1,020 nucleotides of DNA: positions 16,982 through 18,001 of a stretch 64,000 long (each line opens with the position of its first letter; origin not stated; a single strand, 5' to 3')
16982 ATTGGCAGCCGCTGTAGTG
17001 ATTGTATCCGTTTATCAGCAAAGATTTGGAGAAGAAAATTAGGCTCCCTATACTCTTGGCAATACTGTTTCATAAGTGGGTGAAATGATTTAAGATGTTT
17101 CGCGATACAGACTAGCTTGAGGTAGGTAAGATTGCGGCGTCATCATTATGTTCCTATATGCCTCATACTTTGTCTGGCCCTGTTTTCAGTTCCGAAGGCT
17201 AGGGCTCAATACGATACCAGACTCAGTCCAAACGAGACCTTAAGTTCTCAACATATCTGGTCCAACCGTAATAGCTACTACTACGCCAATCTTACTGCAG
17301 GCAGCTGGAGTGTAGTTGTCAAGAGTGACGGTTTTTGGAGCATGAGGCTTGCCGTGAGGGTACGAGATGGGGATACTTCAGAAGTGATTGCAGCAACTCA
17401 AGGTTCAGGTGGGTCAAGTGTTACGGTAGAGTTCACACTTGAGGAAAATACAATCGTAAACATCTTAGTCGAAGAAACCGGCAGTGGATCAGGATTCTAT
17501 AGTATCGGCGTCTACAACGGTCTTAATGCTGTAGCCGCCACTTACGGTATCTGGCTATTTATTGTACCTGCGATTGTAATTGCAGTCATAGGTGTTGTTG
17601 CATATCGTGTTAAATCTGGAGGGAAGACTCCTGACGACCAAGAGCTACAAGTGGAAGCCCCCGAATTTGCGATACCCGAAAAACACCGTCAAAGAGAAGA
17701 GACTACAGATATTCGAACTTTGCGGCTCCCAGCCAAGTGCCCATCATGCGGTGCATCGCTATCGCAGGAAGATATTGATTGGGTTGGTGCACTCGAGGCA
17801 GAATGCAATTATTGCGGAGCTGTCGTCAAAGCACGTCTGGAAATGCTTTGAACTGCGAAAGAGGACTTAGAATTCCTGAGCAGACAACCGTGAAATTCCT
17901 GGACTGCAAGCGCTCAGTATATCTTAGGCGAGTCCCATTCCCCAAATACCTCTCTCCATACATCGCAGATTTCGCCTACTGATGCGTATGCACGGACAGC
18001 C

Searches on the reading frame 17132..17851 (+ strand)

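Call 10: search_protein_families(library=pfam, proteins=[window:17132-17851:+], max_evalue=0.01)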
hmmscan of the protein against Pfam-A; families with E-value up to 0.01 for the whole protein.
window:17132-17851:+ (239 aa): 3 families
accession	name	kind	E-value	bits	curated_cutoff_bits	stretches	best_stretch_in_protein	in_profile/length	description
PF13248.11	Zn_ribbon_3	-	0.00018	21.3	27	0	202-215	4-17/26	zinc-ribbon domain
PF13620.12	CarboxypepD_reg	-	0.0031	18.3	32.3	0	39-85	29-77/82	Carboxypeptidase regulatory-like domain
PF17848.7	Zn_ribbon_ACC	-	0.0067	17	24.5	0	202-215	3-16/26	Acetyl-CoA carboxylase zinc finger domain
